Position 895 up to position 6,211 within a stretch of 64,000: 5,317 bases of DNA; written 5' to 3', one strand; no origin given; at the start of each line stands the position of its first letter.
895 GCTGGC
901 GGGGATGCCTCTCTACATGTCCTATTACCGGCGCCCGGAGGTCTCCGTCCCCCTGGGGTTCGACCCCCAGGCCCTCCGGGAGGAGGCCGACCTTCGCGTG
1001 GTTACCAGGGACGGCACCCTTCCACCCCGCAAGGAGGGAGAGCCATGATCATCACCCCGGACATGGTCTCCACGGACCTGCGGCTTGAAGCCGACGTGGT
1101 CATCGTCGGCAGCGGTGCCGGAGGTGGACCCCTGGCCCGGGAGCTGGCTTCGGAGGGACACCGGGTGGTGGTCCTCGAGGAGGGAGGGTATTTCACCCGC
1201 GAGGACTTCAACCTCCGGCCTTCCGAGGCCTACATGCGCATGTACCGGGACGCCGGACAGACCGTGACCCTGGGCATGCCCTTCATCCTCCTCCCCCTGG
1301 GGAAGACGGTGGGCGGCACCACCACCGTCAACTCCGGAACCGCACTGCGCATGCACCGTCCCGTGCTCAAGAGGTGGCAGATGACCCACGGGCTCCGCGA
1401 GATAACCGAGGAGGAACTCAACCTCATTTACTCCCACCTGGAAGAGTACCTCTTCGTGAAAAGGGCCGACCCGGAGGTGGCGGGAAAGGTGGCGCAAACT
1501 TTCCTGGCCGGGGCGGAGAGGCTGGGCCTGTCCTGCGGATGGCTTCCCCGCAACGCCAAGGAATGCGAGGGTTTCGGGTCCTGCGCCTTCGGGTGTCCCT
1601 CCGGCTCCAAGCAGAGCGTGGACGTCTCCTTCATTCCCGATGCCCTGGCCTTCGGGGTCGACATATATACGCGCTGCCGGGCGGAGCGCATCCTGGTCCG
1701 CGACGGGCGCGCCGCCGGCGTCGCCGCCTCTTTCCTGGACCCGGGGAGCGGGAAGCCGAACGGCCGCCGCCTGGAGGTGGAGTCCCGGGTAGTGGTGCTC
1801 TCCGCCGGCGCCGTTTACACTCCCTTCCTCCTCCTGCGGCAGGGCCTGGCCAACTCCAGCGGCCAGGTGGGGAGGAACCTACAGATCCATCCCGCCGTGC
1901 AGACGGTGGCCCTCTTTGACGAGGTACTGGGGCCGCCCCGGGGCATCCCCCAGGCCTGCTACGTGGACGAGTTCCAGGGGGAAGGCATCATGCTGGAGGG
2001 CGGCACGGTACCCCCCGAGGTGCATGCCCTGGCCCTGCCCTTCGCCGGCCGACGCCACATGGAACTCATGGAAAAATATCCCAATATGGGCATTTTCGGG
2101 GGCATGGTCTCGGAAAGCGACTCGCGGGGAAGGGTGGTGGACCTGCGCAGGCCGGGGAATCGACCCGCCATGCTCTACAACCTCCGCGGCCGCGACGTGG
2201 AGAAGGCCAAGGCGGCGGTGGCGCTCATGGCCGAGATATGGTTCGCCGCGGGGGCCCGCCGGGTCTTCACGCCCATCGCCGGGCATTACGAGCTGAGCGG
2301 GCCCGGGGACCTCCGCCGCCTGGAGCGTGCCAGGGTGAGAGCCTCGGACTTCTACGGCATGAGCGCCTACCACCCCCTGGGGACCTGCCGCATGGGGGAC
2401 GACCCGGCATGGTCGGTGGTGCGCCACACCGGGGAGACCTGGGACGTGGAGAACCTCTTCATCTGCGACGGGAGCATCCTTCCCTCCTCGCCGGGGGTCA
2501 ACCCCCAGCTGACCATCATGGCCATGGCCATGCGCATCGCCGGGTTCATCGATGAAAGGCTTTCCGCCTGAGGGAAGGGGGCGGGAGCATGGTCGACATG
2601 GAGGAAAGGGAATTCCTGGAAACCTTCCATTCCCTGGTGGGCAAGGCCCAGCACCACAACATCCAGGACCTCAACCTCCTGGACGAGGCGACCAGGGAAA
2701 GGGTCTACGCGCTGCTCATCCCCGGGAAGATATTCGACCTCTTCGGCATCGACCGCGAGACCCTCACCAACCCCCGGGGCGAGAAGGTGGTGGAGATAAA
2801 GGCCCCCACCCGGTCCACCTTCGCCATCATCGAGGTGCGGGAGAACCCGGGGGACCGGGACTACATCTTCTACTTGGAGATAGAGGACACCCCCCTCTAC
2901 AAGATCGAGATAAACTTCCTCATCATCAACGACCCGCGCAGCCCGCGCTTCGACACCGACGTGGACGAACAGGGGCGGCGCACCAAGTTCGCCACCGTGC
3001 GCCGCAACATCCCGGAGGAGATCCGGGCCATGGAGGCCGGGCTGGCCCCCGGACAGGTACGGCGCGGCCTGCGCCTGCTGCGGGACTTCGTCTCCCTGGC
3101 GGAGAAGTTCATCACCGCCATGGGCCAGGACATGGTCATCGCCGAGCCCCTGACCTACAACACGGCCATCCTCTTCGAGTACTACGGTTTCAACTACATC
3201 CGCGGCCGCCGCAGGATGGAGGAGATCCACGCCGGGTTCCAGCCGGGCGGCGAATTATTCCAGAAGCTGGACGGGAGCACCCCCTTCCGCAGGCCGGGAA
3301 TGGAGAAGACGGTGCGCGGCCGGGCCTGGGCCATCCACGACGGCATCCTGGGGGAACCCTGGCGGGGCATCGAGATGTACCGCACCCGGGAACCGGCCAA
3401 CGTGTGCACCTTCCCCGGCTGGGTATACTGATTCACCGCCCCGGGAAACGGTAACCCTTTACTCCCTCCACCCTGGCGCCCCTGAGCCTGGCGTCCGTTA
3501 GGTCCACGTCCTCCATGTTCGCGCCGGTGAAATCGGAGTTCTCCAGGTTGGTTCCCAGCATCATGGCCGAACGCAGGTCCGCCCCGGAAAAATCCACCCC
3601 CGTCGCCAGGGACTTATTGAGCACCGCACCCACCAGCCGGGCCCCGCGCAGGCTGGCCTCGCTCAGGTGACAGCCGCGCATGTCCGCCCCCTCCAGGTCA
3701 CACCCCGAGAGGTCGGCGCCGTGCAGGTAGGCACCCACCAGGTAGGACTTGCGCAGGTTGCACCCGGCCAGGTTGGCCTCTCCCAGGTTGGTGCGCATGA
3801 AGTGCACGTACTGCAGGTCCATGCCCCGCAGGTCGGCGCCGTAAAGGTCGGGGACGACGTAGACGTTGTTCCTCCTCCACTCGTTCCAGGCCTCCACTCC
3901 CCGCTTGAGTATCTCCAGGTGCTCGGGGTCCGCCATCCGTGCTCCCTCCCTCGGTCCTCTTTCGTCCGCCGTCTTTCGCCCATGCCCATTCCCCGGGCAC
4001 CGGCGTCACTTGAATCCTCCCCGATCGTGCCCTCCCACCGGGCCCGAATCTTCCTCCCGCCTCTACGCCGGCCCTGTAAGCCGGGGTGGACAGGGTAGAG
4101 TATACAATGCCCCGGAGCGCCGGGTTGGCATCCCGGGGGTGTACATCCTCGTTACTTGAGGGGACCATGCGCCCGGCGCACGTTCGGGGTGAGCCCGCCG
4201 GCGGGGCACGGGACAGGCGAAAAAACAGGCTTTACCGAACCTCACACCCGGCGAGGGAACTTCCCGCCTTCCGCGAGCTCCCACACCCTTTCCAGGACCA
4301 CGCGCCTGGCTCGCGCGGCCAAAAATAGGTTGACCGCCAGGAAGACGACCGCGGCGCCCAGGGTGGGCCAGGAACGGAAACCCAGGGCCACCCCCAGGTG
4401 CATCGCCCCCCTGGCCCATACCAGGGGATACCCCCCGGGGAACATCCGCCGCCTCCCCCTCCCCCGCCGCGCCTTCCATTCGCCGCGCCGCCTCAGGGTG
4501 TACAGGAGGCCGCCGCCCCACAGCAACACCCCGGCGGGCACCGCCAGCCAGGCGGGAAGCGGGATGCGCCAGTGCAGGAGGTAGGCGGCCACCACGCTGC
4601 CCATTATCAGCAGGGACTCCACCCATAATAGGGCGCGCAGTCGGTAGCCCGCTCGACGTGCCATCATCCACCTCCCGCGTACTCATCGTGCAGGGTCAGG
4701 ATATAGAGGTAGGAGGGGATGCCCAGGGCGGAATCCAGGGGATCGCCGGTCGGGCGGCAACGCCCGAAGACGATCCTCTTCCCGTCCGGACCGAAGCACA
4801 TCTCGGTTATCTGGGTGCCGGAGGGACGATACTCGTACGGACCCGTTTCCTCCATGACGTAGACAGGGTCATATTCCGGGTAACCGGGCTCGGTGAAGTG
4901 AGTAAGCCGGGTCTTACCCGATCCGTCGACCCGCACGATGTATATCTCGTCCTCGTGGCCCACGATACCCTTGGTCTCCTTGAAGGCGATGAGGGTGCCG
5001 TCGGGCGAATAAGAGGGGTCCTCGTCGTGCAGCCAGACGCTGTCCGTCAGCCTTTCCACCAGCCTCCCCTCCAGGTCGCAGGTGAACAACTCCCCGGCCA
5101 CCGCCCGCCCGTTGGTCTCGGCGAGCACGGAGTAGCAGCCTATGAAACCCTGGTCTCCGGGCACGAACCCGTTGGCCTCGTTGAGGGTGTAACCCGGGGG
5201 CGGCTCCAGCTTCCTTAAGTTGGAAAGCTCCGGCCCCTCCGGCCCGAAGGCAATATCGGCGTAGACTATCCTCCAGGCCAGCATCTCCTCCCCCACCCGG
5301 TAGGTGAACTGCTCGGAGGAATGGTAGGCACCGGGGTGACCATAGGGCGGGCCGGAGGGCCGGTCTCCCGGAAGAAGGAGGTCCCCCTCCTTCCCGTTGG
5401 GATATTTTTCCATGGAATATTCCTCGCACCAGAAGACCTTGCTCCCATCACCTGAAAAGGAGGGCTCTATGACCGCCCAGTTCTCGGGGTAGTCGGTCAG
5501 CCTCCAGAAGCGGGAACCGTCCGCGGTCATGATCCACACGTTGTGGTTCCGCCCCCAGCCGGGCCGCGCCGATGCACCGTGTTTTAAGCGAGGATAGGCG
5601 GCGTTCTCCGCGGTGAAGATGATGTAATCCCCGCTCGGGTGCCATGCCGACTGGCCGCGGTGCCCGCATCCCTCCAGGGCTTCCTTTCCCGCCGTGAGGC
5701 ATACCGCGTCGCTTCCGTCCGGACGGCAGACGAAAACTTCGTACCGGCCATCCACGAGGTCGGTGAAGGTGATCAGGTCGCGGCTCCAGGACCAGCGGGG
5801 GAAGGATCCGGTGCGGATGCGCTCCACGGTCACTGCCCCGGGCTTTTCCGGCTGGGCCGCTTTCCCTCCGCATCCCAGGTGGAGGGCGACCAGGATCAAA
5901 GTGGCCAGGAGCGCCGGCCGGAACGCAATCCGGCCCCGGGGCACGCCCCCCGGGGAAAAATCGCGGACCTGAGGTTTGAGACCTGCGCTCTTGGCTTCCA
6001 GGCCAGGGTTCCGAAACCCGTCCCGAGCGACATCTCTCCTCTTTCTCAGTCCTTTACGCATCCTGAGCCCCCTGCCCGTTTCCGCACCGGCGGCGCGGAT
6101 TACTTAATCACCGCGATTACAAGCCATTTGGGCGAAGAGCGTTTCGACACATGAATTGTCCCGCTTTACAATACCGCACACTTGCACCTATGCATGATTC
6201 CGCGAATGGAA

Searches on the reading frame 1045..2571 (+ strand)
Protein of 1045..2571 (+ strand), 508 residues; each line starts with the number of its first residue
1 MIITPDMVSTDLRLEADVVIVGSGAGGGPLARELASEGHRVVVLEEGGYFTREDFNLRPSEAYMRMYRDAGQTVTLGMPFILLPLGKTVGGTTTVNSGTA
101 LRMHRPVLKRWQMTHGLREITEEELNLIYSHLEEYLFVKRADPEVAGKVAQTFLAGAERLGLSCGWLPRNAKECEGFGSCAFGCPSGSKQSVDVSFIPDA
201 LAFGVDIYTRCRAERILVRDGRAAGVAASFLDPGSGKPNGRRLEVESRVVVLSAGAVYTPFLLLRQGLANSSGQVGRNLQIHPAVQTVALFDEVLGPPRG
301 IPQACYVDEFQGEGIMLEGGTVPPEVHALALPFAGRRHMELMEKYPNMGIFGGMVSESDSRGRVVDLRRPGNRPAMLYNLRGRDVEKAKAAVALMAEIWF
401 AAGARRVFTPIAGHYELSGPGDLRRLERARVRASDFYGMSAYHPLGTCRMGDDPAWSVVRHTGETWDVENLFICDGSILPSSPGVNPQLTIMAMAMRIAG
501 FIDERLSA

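Call 70: search_protein_families(library=pfam, proteins=[window:1045-2571:+], max_evalue=0.001)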
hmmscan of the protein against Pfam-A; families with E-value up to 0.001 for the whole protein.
window:1045-2571:+ (508 aa): 5 families
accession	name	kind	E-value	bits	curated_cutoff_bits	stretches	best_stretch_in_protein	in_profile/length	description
PF00732.25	GMC_oxred_N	-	4.2e-49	167.7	23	1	64-284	2-218/218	GMC oxidoreductase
PF05199.19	GMC_oxred_C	-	4.1e-25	89.4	24.6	1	360-495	3-139/139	GMC oxidoreductase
PF00890.30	FAD_binding_2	-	3.6e-09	36.8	20.4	1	17-50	1-34/414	FAD binding domain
PF01266.30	DAO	-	1.9e-07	31.4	27.9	1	17-263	1-209/353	FAD dependent oxidoreductase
PF07992.20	Pyr_redox_2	-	0.00028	20.8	26.1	1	17-53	2-38/291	Pyridine nucleotide-disulphide oxidoreductase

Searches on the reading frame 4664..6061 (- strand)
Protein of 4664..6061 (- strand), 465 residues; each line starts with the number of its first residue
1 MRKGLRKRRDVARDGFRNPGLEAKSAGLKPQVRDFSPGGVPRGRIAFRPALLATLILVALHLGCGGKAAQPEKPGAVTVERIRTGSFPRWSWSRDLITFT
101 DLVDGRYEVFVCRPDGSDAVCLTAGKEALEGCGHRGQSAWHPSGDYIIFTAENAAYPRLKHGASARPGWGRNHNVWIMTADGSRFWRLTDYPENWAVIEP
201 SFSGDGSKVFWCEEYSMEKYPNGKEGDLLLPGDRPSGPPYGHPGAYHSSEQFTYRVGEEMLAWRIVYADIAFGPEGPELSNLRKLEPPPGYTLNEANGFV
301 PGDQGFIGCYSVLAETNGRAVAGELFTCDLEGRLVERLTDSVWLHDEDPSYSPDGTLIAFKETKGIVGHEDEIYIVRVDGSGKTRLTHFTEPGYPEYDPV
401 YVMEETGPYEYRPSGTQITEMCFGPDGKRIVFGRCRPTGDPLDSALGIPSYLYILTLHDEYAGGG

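Call 70: search_protein_families(library=pfam, proteins=[window:4664-6061:-], max_evalue=0.001)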
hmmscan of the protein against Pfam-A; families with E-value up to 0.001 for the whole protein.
window:4664-6061:- (465 aa): 1 family
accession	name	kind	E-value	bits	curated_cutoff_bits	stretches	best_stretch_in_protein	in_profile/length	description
PF07676.18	PD40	-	1.1e-08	35.2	20.9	0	345-360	10-25/38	WD40-like Beta Propeller Repeat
